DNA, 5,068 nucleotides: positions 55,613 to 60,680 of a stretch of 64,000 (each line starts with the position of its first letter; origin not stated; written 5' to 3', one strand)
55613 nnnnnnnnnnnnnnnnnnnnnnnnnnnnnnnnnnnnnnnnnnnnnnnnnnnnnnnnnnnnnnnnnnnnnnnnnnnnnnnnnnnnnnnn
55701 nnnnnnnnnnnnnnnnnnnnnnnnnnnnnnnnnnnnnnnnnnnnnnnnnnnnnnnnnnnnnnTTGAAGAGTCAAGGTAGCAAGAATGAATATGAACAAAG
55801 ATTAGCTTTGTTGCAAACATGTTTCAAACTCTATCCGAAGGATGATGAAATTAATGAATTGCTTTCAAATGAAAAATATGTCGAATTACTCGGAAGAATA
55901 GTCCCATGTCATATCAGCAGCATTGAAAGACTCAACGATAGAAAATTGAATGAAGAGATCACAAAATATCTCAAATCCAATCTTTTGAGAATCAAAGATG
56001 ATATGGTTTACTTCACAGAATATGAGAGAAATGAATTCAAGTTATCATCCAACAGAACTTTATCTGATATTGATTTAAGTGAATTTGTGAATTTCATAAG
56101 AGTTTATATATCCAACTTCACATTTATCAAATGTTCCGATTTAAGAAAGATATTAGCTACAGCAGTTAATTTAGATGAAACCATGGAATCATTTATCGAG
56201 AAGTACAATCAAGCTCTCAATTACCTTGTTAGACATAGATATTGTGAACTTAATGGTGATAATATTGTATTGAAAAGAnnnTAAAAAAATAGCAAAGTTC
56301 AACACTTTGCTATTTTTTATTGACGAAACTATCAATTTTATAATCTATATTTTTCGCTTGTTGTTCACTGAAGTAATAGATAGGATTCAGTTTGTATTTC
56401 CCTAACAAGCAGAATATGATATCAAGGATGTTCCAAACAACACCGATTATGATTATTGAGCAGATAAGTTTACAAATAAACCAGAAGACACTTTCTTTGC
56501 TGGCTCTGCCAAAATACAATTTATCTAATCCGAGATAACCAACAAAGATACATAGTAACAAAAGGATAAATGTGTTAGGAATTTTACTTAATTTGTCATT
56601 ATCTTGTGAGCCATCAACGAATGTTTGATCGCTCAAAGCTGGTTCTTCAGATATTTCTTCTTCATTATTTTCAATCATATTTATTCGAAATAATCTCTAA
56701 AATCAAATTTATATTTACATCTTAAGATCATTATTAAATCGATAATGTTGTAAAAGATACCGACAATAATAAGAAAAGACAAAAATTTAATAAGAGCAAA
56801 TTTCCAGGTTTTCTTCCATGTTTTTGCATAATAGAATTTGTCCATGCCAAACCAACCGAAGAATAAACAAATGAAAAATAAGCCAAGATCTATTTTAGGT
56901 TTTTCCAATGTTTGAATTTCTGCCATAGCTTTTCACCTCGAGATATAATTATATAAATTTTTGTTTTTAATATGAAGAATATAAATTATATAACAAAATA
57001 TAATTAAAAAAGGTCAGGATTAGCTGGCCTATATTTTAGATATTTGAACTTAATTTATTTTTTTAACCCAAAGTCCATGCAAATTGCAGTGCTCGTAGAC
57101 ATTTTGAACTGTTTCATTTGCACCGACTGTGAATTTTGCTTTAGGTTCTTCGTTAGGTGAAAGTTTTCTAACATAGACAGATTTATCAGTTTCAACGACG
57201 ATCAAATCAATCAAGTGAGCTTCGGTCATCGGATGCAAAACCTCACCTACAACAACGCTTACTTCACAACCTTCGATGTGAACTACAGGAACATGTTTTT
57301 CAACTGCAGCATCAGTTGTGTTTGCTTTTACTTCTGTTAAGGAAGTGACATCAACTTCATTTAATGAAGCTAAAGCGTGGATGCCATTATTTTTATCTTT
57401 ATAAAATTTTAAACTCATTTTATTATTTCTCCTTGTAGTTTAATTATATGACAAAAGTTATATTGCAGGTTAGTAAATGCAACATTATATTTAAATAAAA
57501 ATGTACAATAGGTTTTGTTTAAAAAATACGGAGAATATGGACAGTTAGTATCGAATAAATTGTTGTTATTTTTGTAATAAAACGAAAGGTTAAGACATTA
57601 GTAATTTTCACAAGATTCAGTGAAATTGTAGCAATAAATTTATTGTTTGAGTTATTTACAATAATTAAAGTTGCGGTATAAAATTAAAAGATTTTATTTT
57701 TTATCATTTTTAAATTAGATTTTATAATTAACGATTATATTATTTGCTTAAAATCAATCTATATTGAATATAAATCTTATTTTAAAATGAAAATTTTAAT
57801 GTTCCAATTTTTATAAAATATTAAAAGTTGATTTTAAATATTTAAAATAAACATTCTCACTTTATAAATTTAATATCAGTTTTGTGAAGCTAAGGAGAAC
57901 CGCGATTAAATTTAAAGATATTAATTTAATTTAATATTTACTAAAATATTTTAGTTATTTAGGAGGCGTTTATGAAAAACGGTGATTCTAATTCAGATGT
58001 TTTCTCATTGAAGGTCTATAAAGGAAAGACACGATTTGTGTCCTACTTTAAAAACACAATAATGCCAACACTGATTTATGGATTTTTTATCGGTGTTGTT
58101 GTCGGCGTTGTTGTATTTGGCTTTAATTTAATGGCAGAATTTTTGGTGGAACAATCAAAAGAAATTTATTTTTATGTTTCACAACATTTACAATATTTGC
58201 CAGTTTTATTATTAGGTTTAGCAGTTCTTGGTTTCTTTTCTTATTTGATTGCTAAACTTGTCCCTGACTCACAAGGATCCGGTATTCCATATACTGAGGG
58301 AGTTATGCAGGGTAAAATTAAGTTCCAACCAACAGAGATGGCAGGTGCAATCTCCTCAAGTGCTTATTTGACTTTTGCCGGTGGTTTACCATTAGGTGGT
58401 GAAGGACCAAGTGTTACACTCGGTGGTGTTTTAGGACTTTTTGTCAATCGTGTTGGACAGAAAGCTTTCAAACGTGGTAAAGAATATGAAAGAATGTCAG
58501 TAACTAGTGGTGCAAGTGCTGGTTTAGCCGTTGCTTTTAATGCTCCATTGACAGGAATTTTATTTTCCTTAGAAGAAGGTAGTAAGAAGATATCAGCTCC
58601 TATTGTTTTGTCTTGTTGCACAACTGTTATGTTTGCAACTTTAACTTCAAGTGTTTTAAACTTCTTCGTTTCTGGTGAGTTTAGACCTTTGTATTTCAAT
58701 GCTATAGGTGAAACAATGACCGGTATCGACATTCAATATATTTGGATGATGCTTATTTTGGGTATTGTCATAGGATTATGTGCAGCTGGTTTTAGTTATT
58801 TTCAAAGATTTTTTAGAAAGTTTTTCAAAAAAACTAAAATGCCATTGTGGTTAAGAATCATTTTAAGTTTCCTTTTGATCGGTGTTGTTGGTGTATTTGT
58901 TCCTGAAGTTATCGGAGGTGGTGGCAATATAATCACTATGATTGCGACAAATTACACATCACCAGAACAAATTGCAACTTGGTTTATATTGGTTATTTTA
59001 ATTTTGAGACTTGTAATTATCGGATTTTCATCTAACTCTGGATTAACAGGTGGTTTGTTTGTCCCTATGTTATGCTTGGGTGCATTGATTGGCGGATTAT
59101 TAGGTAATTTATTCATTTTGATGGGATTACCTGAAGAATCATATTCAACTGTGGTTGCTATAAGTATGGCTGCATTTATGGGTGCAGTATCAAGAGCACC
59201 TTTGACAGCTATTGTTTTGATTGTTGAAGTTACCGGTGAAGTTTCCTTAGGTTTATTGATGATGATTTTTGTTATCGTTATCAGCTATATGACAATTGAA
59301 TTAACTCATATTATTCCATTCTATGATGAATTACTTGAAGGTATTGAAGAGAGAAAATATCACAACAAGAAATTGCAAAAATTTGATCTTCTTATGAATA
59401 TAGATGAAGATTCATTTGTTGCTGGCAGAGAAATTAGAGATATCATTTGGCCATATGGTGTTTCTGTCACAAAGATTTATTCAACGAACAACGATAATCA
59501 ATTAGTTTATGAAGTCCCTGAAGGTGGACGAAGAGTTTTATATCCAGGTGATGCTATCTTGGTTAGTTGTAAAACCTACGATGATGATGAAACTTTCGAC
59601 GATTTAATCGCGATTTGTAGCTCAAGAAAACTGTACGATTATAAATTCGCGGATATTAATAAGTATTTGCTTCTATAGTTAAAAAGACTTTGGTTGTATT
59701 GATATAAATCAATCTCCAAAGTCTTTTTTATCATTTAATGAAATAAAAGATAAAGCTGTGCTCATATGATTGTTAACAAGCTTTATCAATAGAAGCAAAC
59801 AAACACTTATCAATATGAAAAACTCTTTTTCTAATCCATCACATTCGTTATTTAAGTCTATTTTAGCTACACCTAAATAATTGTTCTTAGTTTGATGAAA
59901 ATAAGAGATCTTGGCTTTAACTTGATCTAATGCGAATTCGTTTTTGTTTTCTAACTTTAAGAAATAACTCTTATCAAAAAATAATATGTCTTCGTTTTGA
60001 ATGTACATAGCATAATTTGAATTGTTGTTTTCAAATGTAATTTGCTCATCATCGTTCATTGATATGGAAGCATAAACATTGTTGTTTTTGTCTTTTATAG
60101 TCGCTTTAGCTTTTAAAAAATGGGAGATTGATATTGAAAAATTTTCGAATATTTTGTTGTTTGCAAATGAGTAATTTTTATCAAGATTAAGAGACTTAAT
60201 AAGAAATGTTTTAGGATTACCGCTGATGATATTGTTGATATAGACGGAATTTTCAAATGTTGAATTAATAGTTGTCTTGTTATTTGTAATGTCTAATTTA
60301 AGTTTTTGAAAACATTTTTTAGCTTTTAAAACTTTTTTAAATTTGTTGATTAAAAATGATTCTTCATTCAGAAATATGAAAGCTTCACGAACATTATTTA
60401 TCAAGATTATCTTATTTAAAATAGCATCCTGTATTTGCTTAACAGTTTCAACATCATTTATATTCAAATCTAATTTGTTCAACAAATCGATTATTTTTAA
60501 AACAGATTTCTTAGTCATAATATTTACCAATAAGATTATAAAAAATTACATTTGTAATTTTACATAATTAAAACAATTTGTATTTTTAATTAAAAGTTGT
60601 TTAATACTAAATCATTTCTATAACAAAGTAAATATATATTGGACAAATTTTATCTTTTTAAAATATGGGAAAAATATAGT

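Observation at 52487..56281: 1264-aa orphan protein with no recognisable catalytic motifs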

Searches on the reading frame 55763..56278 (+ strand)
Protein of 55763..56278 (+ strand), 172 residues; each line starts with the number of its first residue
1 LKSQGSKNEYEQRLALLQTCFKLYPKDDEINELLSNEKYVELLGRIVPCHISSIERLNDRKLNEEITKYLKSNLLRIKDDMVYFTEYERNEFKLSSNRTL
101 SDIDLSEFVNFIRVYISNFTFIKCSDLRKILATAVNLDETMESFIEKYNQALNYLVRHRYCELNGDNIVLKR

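Call 105: search_solved_structures(query=A8, max_evalue=10, show_alignments=2)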
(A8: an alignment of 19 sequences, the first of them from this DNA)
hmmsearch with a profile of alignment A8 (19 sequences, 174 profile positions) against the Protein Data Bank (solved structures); distinct sequences matched with E-value up to 10: 5.
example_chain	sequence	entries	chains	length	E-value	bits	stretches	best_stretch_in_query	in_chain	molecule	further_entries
9dxh_A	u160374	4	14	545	0.0032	20.5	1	69-171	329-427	Resolvase homolog YokA | Site-specific recombinase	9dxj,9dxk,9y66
9dxd_A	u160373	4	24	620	0.0038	20.2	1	69-171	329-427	Resolvase homolog YokA,SPbeta prophage-derived uncharacterized protein YotN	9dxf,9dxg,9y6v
8r2i_2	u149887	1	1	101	0.048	16.6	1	26-81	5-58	Chain U, Predicted protein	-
6kac_U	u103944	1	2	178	0.2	14.6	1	22-81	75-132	Predicted protein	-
8kc0_A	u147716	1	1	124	0.28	14.1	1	56-108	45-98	De novo design protein -NB8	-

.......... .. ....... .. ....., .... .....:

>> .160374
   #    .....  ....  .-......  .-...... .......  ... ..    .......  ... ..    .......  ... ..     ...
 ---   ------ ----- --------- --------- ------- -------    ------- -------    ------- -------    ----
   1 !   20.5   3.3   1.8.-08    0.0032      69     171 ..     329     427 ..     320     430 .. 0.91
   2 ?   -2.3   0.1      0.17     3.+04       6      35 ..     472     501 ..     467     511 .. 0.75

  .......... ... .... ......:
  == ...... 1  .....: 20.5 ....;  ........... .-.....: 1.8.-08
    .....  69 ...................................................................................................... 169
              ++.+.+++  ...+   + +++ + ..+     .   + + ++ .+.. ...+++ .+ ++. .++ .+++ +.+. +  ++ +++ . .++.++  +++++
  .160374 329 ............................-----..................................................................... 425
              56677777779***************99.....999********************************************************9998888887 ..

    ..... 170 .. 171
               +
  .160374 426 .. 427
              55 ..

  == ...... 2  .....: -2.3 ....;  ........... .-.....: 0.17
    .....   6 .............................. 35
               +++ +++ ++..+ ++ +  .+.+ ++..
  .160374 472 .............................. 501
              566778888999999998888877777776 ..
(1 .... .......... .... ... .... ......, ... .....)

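Call 106: search_protein_families(library=pfam, alignment_id=A8, max_evalue=1)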
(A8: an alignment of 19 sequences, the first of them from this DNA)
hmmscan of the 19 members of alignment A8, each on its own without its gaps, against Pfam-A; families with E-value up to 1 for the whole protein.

A. member 1, seq(172 aa): 3 families
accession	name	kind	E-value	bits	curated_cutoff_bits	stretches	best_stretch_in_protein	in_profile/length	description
PF19538.4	DUF6062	-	0.03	14.2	27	1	15-86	138-211/243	Family of unknown function (DUF6062)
PF14737.11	DUF4470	-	0.044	14.3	25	1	118-153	23-51/97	Domain of unknown function (DUF4470)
PF18815.6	AFP_2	-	0.17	12.5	25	1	108-127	24-43/52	Bacterial antifreeze protein repeat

B. families by the number of members that match (of 19 scanned): 16 families
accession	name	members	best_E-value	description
PF24406.1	nSTAND_NTPase4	2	0.037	Novel STAND NTPase 4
PF24983.1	DUF7774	1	0.0031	Domain of unknown function (DUF7774)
PF08785.16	Ku_PK_bind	1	0.026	Ku C terminal domain like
PF19538.4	DUF6062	1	0.03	Family of unknown function (DUF6062)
PF14737.11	DUF4470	1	0.044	Domain of unknown function (DUF4470)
PF18481.7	DUF5616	1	0.052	Domain of unknown function (DUF5616)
PF07262.16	CdiI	1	0.063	CDI immunity protein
PF03448.22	MgtE_N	1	0.069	MgtE intracellular N domain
PF22319.1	DUF6972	1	0.091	Domain of unknown function (DUF6972)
PF12348.14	CLASP_N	1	0.099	CLASP N terminal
PF06969.22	HemN_C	1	0.1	HemN C-terminal domain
PF18016.8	SAM_3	1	0.14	SAM domain (Sterile alpha motif)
PF07378.16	FlbT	1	0.14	Flagellar protein FlbT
PF18815.6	AFP_2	1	0.17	Bacterial antifreeze protein repeat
PF07107.17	WI12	1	0.21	Wound-induced protein WI12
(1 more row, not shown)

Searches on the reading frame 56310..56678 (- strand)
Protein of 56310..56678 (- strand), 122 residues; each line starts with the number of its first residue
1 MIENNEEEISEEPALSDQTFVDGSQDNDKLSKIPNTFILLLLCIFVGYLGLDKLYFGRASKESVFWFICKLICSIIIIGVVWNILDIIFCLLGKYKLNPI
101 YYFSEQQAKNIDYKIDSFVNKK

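Call 5: search_protein_families(library=pfam, proteins=[window:56310-56678:-], max_evalue=0.1)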
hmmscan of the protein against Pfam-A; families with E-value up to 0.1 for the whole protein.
window:56310-56678:- (122 aa): 2 families
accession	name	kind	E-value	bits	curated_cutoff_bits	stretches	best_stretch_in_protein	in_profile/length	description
PF05154.21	TM2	-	0.0013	19.3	27.9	1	36-86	5-49/51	TM2 domain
PF23147.2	GDH2_N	-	0.019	15.6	27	0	33-72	21-60/65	NAD-dependent glutamate dehydrogenase, N-terminal domain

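Call 6: search_protein_families(library=ncbifam, proteins=[window:56310-56678:-], max_evalue=0.1)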
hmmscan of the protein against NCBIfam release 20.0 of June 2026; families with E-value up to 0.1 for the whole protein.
window:56310-56678:- (122 aa): 2 families
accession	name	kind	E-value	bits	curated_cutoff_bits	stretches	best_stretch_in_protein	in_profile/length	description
TIGR01217.1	ac_ac_CoA_syn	equivalog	0.071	11.2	520.9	1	62-118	398-453/652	acetoacetate--CoA ligase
NF002593.0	PRK02251.1-2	equivalog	0.076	12.6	141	0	60-85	96-120/157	cell division protein CrgA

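Call 7: search_protein_families(library=padloc, proteins=[window:56310-56678:-], max_evalue=0.1)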
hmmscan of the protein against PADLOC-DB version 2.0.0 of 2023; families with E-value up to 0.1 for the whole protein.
window:56310-56678:- (122 aa): 0 families

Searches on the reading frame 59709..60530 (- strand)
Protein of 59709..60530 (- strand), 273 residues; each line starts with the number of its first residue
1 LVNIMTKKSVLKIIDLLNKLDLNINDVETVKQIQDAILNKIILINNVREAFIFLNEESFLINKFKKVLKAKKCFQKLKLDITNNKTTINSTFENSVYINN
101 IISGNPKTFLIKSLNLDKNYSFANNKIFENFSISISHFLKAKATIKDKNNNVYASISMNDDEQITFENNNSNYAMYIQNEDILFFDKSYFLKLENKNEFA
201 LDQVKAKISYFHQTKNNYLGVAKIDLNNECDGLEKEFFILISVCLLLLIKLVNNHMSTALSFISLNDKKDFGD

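Call 5: search_protein_families(library=pfam, proteins=[window:59709-60530:-], max_evalue=0.1)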
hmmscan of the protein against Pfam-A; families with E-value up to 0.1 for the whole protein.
window:59709-60530:- (273 aa): 0 families

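Call 6: search_protein_families(library=ncbifam, proteins=[window:59709-60530:-], max_evalue=0.1)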
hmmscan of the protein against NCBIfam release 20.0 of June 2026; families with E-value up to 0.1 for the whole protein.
window:59709-60530:- (273 aa): 1 family
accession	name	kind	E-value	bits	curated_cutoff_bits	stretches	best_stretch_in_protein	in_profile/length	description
NF000126.2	trim_DfrA8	exception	0.031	14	325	1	35-98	77-137/169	trimethoprim-resistant dihydrofolate reductase DfrA8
